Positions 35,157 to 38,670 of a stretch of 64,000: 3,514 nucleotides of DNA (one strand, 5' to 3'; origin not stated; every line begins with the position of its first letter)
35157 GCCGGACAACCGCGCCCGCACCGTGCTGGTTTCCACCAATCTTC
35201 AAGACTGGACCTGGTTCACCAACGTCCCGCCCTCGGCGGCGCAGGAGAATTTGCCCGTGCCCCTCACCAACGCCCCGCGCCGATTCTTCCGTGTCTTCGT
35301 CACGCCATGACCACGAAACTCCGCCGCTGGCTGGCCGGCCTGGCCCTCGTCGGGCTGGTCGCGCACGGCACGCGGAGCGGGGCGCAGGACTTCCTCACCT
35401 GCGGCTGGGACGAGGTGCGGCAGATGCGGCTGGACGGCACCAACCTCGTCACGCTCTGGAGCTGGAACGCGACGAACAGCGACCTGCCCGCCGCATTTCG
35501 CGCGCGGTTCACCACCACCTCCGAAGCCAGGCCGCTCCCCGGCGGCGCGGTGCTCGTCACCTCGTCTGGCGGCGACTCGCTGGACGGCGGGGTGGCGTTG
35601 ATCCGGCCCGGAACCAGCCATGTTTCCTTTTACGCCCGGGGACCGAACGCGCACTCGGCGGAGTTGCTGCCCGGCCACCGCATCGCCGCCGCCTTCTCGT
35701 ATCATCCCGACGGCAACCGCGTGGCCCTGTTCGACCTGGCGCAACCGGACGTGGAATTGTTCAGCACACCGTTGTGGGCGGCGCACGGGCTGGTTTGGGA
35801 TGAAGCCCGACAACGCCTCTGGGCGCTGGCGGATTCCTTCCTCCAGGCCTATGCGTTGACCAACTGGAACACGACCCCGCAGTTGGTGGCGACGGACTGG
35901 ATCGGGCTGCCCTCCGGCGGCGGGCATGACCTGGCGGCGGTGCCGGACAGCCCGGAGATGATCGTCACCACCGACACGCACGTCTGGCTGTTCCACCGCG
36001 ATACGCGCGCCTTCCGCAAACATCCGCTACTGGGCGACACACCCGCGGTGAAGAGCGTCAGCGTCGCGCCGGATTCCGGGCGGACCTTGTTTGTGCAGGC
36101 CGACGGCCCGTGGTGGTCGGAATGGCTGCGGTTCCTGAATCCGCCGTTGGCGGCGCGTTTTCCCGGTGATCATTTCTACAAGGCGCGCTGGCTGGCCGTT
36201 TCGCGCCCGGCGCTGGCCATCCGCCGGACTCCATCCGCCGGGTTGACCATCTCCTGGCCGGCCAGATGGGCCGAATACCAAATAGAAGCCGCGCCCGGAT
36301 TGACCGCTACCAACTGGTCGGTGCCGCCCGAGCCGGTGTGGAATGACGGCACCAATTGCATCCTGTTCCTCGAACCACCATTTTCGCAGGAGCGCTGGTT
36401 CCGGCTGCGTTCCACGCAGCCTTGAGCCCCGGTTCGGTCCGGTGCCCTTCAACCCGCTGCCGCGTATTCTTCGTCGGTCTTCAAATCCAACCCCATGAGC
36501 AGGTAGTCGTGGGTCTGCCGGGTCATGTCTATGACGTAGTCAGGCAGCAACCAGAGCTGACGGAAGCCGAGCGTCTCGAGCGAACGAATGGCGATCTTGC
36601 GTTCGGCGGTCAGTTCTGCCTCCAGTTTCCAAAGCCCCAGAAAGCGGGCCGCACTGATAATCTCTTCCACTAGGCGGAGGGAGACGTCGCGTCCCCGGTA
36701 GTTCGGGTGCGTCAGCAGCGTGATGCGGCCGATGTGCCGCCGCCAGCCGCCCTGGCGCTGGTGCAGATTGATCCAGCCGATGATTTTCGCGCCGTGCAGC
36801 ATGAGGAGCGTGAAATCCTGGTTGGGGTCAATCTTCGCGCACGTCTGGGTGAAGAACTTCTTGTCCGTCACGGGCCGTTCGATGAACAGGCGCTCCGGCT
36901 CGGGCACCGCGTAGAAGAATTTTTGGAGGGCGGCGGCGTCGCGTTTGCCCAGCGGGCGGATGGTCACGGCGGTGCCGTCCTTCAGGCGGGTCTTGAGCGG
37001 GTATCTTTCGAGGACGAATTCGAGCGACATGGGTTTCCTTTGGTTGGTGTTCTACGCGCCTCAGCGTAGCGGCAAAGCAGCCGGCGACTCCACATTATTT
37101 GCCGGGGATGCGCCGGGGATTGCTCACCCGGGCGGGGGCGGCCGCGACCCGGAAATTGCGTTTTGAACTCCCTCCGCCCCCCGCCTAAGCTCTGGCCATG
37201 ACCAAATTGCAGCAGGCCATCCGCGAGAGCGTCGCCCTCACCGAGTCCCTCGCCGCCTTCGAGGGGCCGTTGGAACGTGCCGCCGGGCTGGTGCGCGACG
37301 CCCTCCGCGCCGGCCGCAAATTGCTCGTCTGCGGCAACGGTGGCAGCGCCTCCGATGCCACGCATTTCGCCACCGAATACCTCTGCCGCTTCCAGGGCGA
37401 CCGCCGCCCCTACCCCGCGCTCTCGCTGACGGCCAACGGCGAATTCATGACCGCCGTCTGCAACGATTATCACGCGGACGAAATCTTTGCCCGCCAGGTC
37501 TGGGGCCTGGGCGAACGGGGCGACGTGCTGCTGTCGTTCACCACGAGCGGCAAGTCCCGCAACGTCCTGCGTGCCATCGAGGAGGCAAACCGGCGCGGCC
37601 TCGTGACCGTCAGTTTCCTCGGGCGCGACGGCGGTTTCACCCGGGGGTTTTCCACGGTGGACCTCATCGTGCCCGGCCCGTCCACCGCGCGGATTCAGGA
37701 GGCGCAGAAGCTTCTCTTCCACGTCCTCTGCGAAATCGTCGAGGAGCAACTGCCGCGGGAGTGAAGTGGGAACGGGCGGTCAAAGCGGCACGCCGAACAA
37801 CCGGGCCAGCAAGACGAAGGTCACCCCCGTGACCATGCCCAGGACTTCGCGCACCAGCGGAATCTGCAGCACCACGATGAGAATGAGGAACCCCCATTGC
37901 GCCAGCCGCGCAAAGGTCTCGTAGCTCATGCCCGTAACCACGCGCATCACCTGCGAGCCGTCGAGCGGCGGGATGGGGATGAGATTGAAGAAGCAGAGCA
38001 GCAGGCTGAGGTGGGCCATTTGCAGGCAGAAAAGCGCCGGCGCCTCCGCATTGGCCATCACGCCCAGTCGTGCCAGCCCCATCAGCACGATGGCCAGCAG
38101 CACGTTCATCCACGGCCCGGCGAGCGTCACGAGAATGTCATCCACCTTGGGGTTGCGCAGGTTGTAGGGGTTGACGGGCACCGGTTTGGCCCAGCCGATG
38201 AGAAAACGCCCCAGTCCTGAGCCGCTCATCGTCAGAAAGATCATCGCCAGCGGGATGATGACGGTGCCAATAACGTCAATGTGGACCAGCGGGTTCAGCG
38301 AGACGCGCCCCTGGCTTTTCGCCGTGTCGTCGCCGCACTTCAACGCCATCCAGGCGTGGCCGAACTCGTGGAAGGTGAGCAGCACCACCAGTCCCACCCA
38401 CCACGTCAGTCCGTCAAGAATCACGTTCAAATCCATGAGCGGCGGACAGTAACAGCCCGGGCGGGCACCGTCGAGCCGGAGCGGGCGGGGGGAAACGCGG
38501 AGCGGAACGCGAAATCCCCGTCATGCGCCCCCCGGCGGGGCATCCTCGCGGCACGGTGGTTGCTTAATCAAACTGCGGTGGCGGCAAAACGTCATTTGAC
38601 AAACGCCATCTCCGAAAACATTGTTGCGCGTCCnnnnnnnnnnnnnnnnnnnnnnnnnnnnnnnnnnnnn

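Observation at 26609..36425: Tandem giant secreted paralogs (CBM-like + GH123/DUF4091-like + 4 Ig repeats) with a translationally coupled partner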

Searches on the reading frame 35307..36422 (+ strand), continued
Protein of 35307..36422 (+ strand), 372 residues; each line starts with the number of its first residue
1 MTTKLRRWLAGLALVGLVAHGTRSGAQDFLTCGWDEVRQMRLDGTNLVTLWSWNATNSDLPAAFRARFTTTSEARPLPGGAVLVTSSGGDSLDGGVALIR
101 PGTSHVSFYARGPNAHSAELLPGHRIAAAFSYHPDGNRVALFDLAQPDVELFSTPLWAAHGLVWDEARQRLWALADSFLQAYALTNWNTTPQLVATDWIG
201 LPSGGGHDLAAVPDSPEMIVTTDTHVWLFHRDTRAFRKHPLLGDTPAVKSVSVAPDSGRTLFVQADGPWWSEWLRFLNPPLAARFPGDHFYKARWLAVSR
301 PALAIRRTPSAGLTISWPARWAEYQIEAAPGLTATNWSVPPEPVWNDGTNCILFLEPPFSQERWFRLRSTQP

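Call 80: find_related_loci(query=A2, collection=metagenome_contigs, flank=8000)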
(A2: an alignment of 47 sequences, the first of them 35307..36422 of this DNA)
Query A2 (372 aa) in metagenome_contigs; peptide patterns used: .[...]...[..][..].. (x = any residue, [..] = any of these).
504 stretches matched a pattern; 429 encode a relative of the query (tblastn E <= 1e-3); the best 80 are kept; 80 distinct loci.
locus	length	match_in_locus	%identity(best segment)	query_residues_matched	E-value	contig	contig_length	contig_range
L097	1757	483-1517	52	27-372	2e-124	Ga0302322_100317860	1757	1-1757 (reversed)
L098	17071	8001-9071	46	8-367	1e-97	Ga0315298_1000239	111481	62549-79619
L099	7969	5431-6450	47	26-368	1e-96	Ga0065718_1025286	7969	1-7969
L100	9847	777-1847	45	8-367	8e-96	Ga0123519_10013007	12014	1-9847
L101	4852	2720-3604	53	1-296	2e-88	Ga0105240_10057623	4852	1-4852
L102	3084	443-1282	47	24-301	4e-73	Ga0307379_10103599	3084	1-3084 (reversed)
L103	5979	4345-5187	44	22-300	4e-72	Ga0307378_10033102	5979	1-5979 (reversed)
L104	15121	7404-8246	44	22-300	3e-71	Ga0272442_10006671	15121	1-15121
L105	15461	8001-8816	47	28-295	5e-71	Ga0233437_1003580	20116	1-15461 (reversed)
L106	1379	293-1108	49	28-295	1e-75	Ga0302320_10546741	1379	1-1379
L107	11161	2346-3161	47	28-295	5e-71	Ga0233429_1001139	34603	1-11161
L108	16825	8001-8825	47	19-295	1e-70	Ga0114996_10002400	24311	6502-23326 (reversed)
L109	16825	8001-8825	48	26-295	2e-70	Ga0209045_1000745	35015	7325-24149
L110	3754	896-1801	45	1-295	2e-70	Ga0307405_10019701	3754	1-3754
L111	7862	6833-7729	43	9-300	4e-70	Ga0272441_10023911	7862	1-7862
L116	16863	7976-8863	44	8-295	6e-69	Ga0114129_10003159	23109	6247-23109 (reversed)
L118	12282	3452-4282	45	26-300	5e-68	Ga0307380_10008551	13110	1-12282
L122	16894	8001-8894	43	9-295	3e-67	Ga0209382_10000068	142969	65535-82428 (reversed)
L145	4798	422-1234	44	29-296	3e-62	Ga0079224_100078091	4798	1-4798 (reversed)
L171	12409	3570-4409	40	22-295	9e-56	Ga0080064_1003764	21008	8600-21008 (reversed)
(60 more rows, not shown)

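Call 82: search_protein_families(library=pfam, proteins=[L145:158-1495:-, L116:12140-14659:+, L122:6048-7739:+, L103:2929-4188:-, L118:1450-3039:+, L098:15045-16520:-, L171:6845-8473:+, L098:9300-12566:-, L101:3683-4852:-, L098:3330-7721:-], max_evalue=0.0001)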
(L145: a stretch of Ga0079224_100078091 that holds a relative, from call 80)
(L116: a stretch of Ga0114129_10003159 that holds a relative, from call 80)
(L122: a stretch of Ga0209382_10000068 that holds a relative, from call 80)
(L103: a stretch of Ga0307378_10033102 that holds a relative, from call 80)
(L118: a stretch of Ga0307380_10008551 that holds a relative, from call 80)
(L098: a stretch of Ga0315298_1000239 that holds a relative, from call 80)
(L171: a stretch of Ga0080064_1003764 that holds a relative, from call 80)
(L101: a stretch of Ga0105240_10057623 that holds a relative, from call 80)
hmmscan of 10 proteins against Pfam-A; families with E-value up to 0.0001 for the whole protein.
L145:158-1495:- (446 aa): 0 families

L116:12140-14659:+ (840 aa): 12 families
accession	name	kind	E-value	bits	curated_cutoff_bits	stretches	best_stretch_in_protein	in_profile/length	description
PF00069.31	Pkinase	-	3.6e-49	168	31.7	1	50-312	1-256/263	Protein kinase domain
PF07714.23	PK_Tyr_Ser-Thr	-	4.2e-32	111.9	23.1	1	52-309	3-250/258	Protein tyrosine and serine/threonine kinase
PF14559.12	TPR_19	-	1.9e-17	63.8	25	1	652-707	5-60/68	Tetratricopeptide repeat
PF13431.12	TPR_17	-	8.7e-11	41.7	24.4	0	662-692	3-33/34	Tetratricopeptide repeat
PF13428.12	TPR_14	-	1.2e-10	41.4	23.5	0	674-714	3-43/44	Tetratricopeptide repeat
PF07719.23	TPR_2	-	5.1e-09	36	27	0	652-671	15-34/34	Tetratricopeptide repeat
PF13432.12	TPR_16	-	1.2e-08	35.6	32.7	1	649-706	8-65/65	Tetratricopeptide repeat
PF13176.12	TPR_7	-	3.4e-07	30.3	27.9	0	677-698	4-25/36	Tetratricopeptide repeat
PF13414.12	TPR_11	-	2.3e-06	27.6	26.8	0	544-574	12-42/42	TPR repeat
PF01636.29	APH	-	3.4e-06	27.4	23.2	1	139-195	140-198/239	Phosphotransferase enzyme family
PF25062.1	ARM_TT21_N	-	1.2e-05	25.6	40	0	641-726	103-188/222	Tetratricopeptide repeat protein 21 N-terminal ARM repeat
PF00515.34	TPR_1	-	1.6e-05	25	27.8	0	652-671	15-34/34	Tetratricopeptide repeat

L122:6048-7739:+ (564 aa): 3 families
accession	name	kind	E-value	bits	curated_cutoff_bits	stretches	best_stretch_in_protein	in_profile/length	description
PF01011.28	PQQ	-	6.1e-89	299.7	26.7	3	70-375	1-335/595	Glucose/ethanol/alcohol dehydrogenase, beta-propeller domain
PF13360.13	PQQ_2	-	3.2e-30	106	27.6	2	97-243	54-193/233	Outer membrane protein assembly factor BamB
PF13570.13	Beta-prop_ACSF4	-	1.6e-17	64.3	133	2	472-549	31-109/329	Beta-alanine-activating enzyme, beta-propeller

L103:2929-4188:- (420 aa): 1 family
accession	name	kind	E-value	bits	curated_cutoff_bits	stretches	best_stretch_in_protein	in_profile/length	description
PF00155.27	Aminotran_1_2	-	1.4e-53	182.8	19.7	1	48-401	2-360/361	Aminotransferase class I and II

L118:1450-3039:+ (530 aa): 1 family
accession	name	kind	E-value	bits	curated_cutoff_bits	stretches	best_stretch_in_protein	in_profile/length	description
PF02074.21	Peptidase_M32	-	8.3e-176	585.8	25.1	1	38-524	3-489/489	Carboxypeptidase Taq (M32) metallopeptidase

L098:15045-16520:- (492 aa): 1 family
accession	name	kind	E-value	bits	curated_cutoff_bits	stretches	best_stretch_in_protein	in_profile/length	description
PF02223.23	Thymidylate_kin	-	3.3e-07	30.6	27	1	263-443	3-182/185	Thymidylate kinase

L171:6845-8473:+ (543 aa): 3 families
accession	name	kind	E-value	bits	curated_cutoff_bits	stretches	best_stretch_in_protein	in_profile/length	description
PF00884.28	Sulfatase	-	8e-51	173.6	25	1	100-422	2-300/301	Sulfatase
PF16347.10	SGSH_C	-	9e-18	65.3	29.3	1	371-509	1-147/154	N-sulphoglucosamine sulphohydrolase, C-terminal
PF01663.27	Phosphodiest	-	1.9e-07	31.5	23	1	123-367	19-220/342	Type I phosphodiesterase / nucleotide pyrophosphatase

L098:9300-12566:- (1089 aa): 2 families
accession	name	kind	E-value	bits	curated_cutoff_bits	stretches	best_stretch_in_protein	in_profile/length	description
PF13385.13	Laminin_G_3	-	2.1e-09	38.1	27.6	1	761-902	4-149/151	Concanavalin A-like lectin/glucanases superfamily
PF00149.33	Metallophos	-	1.1e-08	36.2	21.5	1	55-255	3-190/191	Calcineurin-like phosphoesterase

L101:3683-4852:- (390 aa): 0 families

L098:3330-7721:- (1464 aa): 9 families
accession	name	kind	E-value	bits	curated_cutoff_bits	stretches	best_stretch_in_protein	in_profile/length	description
PF13927.12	Ig_3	-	5.8e-43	145.7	30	4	757-826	1-78/78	Immunoglobulin domain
PF07679.22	I-set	-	1.6e-31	108.7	23.7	2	581-657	1-86/90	Immunoglobulin I-set domain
PF13895.12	Ig_2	-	8e-24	84.1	27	2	758-840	2-79/79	Immunoglobulin domain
PF13320.12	GH123_cat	-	3.2e-21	76.5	23.1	1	301-511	123-321/324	Glycoside hydrolase 123, catalytic domain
PF22680.2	Glyco_hydro_123_N_2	-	9.9e-12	45.3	27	1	61-181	17-141/142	Glycoside hydrolase 123 N-terminal domain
PF00047.31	ig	-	1.1e-11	45.4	21.8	0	766-832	2-78/81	Immunoglobulin domain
PF13385.13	Laminin_G_3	-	3e-07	31.2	27.6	1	1052-1194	3-149/151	Concanavalin A-like lectin/glucanases superfamily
PF19543.5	GH123_N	-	7.1e-07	27.9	22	1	61-201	187-312/969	Glycoside hydrolase 123, N-terminal domain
PF07686.23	V-set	-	1.2e-06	29.1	26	0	709-750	68-109/109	Immunoglobulin V-set domain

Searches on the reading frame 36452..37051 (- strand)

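Call 11: search_protein_families(library=pfam, proteins=[window:36452-37051:-], max_evalue=0.001)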
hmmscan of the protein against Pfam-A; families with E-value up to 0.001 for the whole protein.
window:36452-37051:- (200 aa): 3 families
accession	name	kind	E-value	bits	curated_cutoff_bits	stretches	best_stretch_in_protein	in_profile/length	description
PF00583.31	Acetyltransf_1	-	2e-08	34.9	20.7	1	68-163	23-116/116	Acetyltransferase (GNAT) family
PF13302.13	Acetyltransf_3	-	9.2e-06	26.8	25.4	1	29-164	2-138/138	Acetyltransferase (GNAT) domain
PF13508.13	Acetyltransf_7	-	0.0001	23.1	27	1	84-164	8-83/84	Acetyltransferase (GNAT) domain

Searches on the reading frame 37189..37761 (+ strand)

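Call 11: search_protein_families(library=pfam, proteins=[window:37189-37761:+], max_evalue=0.001)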
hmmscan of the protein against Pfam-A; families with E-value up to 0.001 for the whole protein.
window:37189-37761:+ (191 aa): 2 families
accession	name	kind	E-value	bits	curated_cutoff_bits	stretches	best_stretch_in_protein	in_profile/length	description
PF13580.11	SIS_2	-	3.4e-22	79.4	27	1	21-144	13-137/138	SIS domain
PF01380.27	SIS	-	0.00048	20.4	25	1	88-163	31-106/131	SIS domain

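Call 85: search_protein_families(library=ncbifam, proteins=[window:37189-37761:+], max_evalue=0.00001)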
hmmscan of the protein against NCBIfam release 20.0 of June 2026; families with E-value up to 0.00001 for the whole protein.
window:37189-37761:+ (191 aa): 5 families
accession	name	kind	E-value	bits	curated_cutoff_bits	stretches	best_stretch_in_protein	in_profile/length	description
NF010546.0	PRK13936.1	equivalog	7.8e-52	175.9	276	1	6-188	6-192/197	phosphoheptose isomerase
TIGR00441.1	gmhA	equivalog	1.2e-49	168.3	209.45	1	34-185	3-154/154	D-sedoheptulose 7-phosphate isomerase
NF001628.0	PRK00414.1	equivalog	1.4e-37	129.2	265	1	28-188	30-190/192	D-sedoheptulose 7-phosphate isomerase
NF008138.0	PRK10886.1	equivalog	5.6e-37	127.4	352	1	11-188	13-190/196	DnaA initiator-associating protein DiaA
NF010547.0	PRK13938.1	equivalog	3.6e-33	114.9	320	1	38-188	41-191/196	D-sedoheptulose 7-phosphate isomerase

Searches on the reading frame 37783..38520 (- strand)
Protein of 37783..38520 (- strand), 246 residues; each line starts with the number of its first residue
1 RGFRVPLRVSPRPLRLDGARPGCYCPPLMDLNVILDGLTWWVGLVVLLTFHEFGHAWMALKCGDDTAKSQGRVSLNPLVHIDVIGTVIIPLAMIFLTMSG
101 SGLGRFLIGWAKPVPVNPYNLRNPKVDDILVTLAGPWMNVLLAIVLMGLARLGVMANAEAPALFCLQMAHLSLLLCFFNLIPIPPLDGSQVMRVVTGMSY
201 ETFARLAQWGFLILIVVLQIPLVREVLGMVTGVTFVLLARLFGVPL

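Call 11: search_protein_families(library=pfam, proteins=[window:37783-38520:-], max_evalue=0.001)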
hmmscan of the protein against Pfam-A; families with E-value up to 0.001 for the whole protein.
window:37783-38520:- (246 aa): 1 family
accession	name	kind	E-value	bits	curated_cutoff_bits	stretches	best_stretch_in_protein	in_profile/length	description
PF02163.28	Peptidase_M50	-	2.1e-16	60.4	27.2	2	42-150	4-100/221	Peptidase family M50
